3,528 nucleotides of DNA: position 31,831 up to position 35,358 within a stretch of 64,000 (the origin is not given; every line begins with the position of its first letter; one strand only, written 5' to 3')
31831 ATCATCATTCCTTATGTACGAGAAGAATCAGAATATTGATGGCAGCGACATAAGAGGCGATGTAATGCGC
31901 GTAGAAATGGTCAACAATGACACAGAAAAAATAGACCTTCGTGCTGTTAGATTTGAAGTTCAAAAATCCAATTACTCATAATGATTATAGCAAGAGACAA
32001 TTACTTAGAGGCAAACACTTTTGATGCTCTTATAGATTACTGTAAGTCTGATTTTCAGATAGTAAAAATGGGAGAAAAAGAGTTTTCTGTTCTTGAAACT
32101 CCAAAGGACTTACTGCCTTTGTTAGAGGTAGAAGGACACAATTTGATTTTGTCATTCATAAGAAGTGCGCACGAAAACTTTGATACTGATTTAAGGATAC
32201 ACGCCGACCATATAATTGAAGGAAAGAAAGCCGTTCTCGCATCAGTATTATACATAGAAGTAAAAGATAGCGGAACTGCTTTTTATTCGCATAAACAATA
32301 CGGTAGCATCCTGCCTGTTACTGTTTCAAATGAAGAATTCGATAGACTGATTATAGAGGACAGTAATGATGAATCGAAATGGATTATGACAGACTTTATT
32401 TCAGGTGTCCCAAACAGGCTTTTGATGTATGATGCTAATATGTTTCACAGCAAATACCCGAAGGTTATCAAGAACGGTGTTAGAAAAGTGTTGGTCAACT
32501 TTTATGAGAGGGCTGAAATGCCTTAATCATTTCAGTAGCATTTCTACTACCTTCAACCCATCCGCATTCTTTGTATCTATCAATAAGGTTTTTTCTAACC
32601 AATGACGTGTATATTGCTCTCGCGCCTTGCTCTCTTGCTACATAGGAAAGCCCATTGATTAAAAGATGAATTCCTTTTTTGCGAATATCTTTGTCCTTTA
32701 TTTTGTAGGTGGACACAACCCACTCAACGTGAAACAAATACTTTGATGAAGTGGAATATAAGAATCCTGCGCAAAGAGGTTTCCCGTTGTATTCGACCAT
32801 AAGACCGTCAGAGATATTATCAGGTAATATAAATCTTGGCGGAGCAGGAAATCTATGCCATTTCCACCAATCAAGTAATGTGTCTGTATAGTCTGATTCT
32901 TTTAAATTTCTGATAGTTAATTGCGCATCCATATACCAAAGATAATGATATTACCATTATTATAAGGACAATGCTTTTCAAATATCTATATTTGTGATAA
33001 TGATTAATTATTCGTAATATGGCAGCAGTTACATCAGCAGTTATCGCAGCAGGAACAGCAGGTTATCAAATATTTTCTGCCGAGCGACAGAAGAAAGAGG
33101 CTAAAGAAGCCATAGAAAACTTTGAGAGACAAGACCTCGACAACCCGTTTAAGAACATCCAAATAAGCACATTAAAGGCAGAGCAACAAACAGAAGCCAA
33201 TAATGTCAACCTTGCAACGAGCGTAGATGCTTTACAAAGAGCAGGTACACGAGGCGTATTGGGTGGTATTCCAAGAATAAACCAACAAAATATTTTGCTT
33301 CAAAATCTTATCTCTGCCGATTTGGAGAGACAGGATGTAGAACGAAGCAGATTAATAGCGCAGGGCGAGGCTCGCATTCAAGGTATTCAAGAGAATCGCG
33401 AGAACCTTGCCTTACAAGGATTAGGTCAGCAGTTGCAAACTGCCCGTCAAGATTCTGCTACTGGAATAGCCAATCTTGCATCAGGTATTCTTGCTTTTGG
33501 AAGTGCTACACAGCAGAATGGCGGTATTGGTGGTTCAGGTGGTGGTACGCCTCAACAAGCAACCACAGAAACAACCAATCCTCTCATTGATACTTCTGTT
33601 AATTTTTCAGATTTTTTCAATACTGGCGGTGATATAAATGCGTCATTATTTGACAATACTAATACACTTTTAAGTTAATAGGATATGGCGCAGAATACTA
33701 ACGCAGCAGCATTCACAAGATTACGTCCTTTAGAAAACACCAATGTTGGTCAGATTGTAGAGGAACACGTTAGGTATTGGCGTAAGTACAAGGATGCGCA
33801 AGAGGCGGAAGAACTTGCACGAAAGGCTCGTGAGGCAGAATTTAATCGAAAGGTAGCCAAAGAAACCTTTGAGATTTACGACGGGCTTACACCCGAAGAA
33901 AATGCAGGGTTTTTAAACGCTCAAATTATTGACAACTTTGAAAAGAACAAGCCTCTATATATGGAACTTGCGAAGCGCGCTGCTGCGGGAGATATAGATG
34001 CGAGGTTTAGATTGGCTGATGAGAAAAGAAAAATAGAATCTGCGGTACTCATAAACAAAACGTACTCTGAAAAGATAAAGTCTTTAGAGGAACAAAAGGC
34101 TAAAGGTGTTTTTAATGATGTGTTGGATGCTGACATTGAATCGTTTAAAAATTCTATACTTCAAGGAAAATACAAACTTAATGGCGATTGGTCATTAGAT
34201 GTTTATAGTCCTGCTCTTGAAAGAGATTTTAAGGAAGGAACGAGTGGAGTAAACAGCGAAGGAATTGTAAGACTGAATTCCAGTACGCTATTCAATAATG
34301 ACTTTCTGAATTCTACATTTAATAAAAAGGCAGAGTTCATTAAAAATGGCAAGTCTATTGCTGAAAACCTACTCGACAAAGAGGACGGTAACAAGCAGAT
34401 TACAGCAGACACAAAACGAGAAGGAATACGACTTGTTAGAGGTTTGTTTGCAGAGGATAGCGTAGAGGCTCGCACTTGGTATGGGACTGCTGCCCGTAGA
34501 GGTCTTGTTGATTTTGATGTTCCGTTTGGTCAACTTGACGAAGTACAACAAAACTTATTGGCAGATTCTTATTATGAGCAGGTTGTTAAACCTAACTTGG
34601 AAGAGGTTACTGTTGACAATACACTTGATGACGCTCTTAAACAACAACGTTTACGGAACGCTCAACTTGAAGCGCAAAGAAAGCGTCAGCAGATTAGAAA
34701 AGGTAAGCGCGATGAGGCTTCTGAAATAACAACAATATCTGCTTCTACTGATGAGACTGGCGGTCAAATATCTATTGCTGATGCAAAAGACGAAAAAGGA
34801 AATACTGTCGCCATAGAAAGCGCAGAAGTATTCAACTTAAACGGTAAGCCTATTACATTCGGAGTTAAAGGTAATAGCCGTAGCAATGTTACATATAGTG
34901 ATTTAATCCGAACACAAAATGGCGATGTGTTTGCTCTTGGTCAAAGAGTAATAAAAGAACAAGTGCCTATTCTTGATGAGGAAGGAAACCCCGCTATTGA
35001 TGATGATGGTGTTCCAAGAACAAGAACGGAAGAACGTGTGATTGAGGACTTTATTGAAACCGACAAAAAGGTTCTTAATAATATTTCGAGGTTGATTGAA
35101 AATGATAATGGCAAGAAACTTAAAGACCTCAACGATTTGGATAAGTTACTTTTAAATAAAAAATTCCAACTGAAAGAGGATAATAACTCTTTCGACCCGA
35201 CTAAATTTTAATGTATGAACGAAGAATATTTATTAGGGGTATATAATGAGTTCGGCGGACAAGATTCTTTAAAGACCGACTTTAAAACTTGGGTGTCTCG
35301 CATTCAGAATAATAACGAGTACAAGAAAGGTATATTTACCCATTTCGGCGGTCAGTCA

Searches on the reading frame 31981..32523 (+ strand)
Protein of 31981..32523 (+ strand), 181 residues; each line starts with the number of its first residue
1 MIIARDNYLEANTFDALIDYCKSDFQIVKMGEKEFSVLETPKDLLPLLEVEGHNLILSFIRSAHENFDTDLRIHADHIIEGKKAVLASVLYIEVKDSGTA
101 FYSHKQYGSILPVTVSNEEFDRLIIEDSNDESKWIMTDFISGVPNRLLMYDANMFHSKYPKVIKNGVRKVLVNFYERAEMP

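Call 8: search_protein_families(library=phrogs, proteins=[window:31981-32523:+], max_evalue=0.001)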
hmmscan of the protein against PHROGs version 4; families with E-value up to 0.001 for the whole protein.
window:31981-32523:+ (181 aa): 1 family
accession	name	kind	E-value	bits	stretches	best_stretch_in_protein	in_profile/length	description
phrog_1644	-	head and packaging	1.8e-09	38.9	1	55-177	92-216/220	minor coat protein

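Call 55: search_protein_families(library=pfam, proteins=[window:31981-32523:+], max_evalue=0.01)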
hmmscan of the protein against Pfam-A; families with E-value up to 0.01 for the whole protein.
window:31981-32523:+ (181 aa): 1 family
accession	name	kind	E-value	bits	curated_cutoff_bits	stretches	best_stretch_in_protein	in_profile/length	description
PF20043.4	DUF6445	-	4e-06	27.4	24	1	60-157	92-200/224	Family of unknown function (DUF6445)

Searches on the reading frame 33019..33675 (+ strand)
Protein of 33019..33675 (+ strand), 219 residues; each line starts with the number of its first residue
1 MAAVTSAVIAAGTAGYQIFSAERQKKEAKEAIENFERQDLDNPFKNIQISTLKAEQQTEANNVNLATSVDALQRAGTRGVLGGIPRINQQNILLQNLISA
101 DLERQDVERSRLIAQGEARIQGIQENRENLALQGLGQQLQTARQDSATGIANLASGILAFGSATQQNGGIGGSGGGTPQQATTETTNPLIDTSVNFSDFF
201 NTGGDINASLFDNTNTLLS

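Call 8: search_protein_families(library=phrogs, proteins=[window:33019-33675:+], max_evalue=0.001)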
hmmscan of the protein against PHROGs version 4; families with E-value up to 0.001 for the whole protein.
window:33019-33675:+ (219 aa): 1 family
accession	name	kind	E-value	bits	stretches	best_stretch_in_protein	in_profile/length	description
phrog_13764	-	head and packaging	9e-35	121.8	1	1-164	5-169/239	virion structural protein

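Call 55: search_protein_families(library=pfam, proteins=[window:33019-33675:+], max_evalue=0.01)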
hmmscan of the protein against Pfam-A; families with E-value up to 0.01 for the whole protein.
window:33019-33675:+ (219 aa): 0 families

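Call 90: search_solved_structures(query=window:33019-33675:+, max_evalue=10)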
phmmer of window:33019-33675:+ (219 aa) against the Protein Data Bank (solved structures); distinct sequences matched with E-value up to 10: 2.
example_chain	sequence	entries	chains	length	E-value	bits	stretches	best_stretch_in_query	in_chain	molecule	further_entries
7unh_A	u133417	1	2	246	1.3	12.1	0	2-44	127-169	SP2 designed chlorophyll dimer protein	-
7uni_A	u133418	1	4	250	1.3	12.1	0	2-46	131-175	SP2-ZnPPaM designed chlorophyll dimer protein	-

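Call 109: search_protein_families(library=ncbifam, proteins=[window:33019-33675:+], max_evalue=0.1)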
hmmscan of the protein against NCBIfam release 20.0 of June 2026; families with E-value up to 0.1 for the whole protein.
window:33019-33675:+ (219 aa): 0 families

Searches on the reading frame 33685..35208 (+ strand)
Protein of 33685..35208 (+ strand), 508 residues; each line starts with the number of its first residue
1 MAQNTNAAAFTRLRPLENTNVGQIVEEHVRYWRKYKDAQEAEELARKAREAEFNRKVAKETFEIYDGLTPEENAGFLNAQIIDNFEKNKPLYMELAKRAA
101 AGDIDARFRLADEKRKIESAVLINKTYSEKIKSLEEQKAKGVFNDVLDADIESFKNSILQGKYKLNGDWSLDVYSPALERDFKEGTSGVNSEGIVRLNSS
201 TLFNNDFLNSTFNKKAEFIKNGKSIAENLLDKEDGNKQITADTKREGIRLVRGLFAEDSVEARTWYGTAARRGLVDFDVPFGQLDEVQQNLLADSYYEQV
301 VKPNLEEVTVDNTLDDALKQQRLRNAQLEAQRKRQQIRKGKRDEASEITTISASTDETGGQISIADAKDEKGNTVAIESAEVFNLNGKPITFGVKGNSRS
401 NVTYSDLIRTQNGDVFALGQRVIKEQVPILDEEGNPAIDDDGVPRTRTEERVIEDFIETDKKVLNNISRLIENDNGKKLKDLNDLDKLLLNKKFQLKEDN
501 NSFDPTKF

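Call 8: search_protein_families(library=phrogs, proteins=[window:33685-35208:+], max_evalue=0.001)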
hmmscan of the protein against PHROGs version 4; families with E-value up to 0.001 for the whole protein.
window:33685-35208:+ (508 aa): 0 families

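Call 55: search_protein_families(library=pfam, proteins=[window:33685-35208:+], max_evalue=0.01)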
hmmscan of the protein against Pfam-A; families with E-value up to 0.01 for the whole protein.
window:33685-35208:+ (508 aa): 0 families

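Call 91: search_solved_structures(query=window:33685-35208:+, max_evalue=10)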
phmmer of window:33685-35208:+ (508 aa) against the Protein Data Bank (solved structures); distinct sequences matched with E-value up to 10: 2.
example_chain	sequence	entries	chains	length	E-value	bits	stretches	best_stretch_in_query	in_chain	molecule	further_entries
2q9v_A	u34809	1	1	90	0.5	12.6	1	78-141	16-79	Membrane-associated guanylate kinase, WW and PDZ domain-containing protein 1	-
5zys_A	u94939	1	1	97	1.4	11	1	78-141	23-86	Membrane-associated guanylate kinase, WW and PDZ domain-containing protein 1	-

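Call 109: search_protein_families(library=ncbifam, proteins=[window:33685-35208:+], max_evalue=0.1)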
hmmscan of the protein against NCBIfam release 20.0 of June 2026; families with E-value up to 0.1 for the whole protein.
window:33685-35208:+ (508 aa): 0 families
